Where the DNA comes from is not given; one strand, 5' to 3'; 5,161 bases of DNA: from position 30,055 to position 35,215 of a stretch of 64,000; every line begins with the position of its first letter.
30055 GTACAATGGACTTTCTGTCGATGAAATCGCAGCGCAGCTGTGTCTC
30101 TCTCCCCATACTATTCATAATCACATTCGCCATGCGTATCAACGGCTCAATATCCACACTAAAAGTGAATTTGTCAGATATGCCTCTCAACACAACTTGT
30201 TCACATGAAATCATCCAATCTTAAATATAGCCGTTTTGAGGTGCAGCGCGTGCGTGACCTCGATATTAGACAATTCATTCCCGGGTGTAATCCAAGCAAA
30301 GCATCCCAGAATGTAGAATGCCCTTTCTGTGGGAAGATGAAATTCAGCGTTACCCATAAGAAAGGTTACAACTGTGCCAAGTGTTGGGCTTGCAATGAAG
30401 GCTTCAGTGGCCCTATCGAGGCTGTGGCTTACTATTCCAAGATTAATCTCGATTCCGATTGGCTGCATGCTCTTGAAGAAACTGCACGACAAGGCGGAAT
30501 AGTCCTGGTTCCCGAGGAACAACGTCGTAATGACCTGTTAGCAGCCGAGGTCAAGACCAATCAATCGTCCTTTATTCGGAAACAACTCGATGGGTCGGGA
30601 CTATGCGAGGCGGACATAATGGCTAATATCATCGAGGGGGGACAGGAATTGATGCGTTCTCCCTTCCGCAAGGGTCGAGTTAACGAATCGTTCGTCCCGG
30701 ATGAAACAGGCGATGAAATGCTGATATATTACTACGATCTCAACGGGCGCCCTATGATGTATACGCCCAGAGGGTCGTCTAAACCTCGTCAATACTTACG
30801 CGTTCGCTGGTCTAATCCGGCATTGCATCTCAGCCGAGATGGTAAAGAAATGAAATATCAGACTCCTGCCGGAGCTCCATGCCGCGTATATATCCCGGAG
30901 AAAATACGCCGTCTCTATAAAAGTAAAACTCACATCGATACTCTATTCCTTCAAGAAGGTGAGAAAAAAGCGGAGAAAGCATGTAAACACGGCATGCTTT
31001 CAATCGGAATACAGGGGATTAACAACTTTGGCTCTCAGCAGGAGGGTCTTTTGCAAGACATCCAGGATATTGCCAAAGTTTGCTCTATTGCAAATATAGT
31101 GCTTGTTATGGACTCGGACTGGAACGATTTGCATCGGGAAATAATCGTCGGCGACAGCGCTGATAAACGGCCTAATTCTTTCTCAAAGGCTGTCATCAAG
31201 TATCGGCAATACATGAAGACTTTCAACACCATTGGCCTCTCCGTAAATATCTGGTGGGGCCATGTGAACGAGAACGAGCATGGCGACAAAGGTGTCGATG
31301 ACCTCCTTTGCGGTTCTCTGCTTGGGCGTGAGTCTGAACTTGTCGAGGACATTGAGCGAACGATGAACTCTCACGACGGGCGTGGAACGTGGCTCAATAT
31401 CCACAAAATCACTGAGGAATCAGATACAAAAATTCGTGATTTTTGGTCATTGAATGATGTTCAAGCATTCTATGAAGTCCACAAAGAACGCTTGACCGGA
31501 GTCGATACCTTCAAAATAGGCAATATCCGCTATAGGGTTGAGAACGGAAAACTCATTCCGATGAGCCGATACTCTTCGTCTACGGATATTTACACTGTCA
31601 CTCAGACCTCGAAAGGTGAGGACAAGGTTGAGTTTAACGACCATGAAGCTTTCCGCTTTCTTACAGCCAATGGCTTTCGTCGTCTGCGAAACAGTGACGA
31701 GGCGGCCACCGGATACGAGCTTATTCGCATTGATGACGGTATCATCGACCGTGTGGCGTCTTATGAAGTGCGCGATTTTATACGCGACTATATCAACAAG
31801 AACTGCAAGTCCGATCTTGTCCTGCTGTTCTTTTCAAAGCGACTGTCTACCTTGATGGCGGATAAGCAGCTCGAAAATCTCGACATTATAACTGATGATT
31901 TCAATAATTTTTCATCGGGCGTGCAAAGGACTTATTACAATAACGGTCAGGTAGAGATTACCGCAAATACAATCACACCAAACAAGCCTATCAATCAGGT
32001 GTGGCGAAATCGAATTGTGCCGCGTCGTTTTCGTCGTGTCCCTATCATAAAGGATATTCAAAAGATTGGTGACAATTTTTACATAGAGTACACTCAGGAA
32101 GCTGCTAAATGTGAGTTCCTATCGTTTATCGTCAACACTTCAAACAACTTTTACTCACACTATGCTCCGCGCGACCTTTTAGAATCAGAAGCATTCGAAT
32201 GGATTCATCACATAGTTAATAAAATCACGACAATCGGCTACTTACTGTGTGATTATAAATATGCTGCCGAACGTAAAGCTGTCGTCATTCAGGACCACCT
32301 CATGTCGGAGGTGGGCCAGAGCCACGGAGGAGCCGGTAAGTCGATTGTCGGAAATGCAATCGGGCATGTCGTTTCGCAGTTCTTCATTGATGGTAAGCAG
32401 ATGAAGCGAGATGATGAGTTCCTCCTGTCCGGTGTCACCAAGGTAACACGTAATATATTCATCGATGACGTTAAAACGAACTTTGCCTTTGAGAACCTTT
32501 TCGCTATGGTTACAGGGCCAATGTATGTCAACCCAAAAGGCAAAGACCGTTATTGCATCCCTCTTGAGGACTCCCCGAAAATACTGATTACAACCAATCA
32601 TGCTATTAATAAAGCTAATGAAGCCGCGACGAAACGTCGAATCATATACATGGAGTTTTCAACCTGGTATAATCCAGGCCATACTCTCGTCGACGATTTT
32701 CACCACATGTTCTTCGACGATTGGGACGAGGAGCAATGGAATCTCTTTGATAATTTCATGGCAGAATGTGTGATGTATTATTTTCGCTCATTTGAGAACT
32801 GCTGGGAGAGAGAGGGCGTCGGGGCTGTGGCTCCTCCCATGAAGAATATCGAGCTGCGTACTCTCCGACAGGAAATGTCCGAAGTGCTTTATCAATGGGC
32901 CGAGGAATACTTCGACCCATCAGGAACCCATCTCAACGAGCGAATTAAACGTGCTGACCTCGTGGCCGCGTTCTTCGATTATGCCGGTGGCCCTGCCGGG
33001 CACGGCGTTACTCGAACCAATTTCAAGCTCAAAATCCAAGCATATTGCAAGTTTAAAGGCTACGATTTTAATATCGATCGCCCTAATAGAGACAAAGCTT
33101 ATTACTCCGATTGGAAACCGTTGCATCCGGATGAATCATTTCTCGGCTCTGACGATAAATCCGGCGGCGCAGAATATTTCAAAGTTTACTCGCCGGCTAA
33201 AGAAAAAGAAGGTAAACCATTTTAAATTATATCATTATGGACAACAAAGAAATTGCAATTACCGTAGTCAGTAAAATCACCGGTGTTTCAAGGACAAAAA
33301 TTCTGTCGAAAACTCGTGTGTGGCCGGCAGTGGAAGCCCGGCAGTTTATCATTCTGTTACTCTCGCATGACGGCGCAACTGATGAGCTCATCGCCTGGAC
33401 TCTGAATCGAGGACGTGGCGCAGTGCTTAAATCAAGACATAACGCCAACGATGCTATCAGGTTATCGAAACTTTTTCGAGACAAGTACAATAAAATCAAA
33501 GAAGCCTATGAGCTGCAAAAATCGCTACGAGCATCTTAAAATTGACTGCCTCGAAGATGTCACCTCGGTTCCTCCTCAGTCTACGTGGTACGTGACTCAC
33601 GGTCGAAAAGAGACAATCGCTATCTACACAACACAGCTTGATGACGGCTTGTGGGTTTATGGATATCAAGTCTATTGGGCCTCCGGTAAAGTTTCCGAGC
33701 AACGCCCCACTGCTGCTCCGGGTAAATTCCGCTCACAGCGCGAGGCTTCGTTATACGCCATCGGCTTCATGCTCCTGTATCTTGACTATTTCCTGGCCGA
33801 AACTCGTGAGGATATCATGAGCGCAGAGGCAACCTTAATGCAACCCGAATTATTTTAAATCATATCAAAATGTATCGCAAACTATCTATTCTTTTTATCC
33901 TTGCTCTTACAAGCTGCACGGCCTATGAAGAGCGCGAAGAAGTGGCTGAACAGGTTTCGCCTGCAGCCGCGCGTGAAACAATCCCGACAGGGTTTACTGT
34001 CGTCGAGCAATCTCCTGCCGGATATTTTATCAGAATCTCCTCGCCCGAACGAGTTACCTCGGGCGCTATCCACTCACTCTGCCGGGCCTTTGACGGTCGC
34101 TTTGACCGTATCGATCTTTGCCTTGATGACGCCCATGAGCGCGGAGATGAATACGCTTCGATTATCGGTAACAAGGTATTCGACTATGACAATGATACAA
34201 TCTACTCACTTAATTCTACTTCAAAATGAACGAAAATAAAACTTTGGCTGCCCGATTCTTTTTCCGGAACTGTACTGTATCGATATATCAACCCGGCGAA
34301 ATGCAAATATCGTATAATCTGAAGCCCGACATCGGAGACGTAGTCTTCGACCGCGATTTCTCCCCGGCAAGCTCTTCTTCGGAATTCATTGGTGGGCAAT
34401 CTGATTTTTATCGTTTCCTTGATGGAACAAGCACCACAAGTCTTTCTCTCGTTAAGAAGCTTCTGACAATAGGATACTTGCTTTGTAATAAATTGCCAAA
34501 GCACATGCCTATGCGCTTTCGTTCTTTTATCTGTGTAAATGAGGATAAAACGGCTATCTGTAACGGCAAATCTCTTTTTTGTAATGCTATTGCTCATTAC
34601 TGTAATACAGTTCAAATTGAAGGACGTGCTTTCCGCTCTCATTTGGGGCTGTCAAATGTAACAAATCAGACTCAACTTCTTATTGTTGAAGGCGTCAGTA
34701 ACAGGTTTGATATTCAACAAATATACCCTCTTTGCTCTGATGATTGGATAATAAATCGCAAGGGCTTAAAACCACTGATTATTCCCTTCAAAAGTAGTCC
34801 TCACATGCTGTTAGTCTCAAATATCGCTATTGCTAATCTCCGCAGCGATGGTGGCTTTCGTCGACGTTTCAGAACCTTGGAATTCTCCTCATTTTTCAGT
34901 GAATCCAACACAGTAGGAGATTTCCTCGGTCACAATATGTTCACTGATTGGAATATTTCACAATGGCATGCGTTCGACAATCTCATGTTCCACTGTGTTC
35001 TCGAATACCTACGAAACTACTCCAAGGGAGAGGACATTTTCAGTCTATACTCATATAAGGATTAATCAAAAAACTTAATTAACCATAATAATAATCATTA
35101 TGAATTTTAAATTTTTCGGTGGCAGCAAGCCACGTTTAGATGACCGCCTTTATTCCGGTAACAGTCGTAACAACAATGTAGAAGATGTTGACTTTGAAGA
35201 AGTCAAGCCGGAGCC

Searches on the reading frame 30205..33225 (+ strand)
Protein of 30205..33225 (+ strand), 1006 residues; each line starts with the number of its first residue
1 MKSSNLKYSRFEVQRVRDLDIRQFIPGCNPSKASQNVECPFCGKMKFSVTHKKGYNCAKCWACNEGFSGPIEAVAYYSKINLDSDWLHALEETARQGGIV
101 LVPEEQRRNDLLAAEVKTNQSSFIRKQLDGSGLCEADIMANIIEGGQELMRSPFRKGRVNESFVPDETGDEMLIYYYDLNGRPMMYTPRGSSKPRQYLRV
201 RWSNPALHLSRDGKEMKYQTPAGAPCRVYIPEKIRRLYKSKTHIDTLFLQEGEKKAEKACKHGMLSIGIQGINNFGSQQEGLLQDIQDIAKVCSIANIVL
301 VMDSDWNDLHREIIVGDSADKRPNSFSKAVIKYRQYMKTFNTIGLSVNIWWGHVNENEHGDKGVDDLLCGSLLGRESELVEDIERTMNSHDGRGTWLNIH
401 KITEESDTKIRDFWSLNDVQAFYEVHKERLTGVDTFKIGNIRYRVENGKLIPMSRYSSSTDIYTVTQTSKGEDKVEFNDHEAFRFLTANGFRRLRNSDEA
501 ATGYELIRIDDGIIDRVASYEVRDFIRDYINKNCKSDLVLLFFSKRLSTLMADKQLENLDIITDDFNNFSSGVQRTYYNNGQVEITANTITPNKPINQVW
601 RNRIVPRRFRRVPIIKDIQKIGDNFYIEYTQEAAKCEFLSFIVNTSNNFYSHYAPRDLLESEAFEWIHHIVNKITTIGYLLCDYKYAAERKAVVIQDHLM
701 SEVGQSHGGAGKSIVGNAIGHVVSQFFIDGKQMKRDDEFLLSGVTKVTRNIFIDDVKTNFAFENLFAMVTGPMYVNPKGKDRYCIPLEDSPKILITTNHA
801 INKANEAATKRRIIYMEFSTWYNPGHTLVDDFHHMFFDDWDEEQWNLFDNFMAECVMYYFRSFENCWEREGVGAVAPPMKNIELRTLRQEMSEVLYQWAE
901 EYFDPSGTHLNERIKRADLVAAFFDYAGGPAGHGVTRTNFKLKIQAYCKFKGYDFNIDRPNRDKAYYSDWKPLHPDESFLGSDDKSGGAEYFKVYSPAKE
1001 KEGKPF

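Call 9: search_protein_families(library=pfam, proteins=[window:30205-33225:+])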
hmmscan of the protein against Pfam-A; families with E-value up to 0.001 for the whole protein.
window:30205-33225:+ (1006 aa): 1 family
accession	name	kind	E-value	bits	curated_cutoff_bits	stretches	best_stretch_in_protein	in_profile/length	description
PF12965.13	DUF3854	-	0.00013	22.4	23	1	246-368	12-123/130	Domain of unknown function (DUF3854)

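Call 12: search_protein_families(library=phrogs, max_evalue=0.001, proteins=[window:30205-33225:+])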
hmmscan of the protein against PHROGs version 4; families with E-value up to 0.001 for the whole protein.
window:30205-33225:+ (1006 aa): 1 family
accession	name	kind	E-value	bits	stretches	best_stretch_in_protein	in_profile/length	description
phrog_28855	-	unknown function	6.5e-31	108.5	2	670-860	498-686/804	-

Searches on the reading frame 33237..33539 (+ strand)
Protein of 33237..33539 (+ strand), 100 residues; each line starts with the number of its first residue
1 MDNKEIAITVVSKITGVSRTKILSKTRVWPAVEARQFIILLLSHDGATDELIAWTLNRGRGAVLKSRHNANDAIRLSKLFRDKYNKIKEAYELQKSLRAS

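Call 28: search_protein_families(library=phrogs, max_evalue=0.001, proteins=[window:33237-33539:+])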
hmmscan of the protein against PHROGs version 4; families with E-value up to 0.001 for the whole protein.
window:33237-33539:+ (100 aa): 0 families

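Call 30: search_protein_families(library=pfam, max_evalue=0.01, proteins=[window:33237-33539:+])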
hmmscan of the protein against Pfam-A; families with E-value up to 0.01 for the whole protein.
window:33237-33539:+ (100 aa): 1 family
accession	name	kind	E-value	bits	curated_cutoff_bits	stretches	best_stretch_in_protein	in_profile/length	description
PF08299.17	Bac_DnaA_C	-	0.00091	19.6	31.5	1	8-60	5-59/69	Bacterial dnaA protein helix-turn-helix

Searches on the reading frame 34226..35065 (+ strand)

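Call 9: search_protein_families(library=pfam, proteins=[window:34226-35065:+])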
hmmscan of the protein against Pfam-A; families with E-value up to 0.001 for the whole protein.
window:34226-35065:+ (279 aa): 0 families

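Call 12: search_protein_families(library=phrogs, max_evalue=0.001, proteins=[window:34226-35065:+])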
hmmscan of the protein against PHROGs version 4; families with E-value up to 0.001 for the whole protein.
window:34226-35065:+ (279 aa): 1 family
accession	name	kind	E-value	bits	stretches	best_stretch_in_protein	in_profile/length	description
phrog_28855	-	unknown function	4.3e-11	42.9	1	11-262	437-686/804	-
